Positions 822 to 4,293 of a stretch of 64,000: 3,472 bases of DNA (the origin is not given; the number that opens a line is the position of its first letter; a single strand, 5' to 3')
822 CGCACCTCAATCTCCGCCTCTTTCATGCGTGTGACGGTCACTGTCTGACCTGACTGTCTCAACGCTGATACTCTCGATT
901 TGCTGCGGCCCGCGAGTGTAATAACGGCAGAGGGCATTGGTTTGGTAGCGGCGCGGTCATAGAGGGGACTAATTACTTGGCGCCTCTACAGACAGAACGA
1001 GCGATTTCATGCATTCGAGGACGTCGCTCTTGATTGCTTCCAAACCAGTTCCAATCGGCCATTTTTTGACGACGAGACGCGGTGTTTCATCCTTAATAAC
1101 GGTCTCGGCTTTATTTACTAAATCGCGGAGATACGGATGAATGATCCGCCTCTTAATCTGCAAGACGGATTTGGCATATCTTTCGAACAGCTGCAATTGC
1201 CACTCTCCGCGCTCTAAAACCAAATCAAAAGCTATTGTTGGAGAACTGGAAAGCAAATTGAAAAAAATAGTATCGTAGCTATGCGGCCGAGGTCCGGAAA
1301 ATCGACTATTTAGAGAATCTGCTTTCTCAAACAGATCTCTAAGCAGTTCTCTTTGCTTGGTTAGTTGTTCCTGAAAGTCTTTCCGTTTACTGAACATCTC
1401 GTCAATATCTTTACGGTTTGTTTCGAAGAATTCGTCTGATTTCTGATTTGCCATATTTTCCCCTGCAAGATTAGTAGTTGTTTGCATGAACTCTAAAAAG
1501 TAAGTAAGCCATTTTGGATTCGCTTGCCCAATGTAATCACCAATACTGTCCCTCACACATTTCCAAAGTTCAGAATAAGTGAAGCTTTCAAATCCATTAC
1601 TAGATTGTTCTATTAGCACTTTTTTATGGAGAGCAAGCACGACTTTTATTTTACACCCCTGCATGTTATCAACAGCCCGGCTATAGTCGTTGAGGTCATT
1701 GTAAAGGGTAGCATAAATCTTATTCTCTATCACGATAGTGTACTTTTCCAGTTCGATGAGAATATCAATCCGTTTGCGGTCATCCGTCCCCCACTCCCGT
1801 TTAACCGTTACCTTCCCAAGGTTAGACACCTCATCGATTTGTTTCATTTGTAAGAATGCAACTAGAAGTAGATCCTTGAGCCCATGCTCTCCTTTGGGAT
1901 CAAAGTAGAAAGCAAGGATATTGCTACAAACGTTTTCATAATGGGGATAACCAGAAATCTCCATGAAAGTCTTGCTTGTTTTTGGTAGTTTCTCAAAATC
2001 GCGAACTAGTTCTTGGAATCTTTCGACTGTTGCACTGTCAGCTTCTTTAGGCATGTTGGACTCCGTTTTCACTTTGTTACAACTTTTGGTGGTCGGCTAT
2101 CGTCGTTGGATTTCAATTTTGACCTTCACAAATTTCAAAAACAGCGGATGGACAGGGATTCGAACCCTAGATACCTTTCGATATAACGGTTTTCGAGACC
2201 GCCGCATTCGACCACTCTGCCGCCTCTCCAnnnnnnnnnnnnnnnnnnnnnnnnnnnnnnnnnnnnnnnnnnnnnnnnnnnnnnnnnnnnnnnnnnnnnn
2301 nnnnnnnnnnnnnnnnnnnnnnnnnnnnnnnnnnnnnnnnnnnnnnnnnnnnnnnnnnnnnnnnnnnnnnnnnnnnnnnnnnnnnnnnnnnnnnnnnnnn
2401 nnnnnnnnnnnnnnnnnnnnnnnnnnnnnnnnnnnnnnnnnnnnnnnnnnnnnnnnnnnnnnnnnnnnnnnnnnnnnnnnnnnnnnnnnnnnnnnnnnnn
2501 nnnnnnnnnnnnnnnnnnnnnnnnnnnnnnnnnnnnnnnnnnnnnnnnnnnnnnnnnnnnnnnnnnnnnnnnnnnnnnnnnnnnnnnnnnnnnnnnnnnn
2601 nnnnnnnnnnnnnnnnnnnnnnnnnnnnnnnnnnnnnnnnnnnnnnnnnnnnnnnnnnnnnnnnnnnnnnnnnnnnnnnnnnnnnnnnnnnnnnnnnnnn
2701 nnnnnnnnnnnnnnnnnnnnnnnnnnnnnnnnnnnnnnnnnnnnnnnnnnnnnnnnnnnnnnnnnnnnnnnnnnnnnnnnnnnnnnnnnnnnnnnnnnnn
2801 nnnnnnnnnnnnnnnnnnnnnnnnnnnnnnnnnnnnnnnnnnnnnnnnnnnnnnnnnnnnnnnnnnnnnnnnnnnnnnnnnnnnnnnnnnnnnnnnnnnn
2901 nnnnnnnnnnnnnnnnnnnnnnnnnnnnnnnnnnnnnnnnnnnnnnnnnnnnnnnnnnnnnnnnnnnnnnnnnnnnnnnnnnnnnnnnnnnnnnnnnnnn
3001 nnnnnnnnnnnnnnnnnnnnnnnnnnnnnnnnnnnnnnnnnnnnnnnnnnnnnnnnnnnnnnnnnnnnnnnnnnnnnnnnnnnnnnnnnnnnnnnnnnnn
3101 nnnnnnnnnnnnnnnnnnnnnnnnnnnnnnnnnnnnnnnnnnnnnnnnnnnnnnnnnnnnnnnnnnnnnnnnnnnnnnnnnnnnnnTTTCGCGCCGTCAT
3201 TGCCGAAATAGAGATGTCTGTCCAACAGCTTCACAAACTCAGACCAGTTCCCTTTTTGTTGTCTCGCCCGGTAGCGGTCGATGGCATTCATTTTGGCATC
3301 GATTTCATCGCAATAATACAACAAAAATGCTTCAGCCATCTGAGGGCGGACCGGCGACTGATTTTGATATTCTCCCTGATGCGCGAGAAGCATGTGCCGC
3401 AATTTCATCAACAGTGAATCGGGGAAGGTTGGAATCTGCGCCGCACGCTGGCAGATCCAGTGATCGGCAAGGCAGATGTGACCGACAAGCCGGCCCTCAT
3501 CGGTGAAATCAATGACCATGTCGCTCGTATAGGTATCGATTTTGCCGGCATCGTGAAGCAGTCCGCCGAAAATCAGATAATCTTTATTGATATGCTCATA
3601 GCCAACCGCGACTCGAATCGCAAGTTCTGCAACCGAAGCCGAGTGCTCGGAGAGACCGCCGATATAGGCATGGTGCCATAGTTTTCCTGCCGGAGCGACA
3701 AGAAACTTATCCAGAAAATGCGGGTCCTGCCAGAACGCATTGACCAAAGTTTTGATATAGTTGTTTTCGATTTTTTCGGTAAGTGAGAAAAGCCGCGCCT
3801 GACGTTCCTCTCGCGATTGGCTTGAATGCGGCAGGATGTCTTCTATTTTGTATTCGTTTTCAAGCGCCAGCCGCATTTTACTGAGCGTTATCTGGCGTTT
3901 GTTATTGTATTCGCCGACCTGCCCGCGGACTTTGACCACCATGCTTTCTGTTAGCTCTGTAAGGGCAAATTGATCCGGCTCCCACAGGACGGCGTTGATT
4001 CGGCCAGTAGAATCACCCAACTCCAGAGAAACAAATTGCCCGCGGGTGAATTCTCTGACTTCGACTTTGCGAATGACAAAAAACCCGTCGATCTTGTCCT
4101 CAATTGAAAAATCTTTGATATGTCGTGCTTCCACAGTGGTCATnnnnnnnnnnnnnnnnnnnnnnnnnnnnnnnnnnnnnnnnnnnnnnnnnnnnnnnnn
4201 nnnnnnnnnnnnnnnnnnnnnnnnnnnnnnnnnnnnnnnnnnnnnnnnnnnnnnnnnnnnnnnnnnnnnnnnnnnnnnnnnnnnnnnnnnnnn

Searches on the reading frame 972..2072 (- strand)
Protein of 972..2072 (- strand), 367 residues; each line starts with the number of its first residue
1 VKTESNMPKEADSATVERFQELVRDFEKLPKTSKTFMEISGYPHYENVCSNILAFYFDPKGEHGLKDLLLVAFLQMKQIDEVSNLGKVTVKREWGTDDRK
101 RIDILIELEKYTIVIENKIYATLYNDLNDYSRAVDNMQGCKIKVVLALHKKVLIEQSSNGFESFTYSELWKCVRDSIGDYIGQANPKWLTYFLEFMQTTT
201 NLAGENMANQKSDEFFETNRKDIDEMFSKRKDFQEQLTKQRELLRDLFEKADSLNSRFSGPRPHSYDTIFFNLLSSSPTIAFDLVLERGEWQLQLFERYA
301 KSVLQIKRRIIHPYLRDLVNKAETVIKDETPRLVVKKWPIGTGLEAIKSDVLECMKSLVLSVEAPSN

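Call 51: search_protein_families(library=pfam, max_evalue=0.001, proteins=[window:972-2072:-])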
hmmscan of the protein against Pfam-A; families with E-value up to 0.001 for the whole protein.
window:972-2072:- (367 aa): 1 family
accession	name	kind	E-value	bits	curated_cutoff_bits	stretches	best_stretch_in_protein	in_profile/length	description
PF14281.12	PDDEXK_4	-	6.8e-21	75.5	22.3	1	45-196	12-182/183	PD-(D/E)XK nuclease superfamily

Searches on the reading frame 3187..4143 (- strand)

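Call 51: search_protein_families(library=pfam, max_evalue=0.001, proteins=[window:3187-4143:-])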
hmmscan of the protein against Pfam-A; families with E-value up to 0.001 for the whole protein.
window:3187-4143:- (319 aa): 2 families
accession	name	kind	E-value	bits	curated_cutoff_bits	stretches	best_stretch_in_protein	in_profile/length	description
PF01336.31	tRNA_anti-codon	-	5.5e-09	36.3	27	1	32-92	12-74/75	OB-fold nucleic acid binding domain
PF01966.28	HD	-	3.7e-08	34.1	22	1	165-283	2-115/116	HD domain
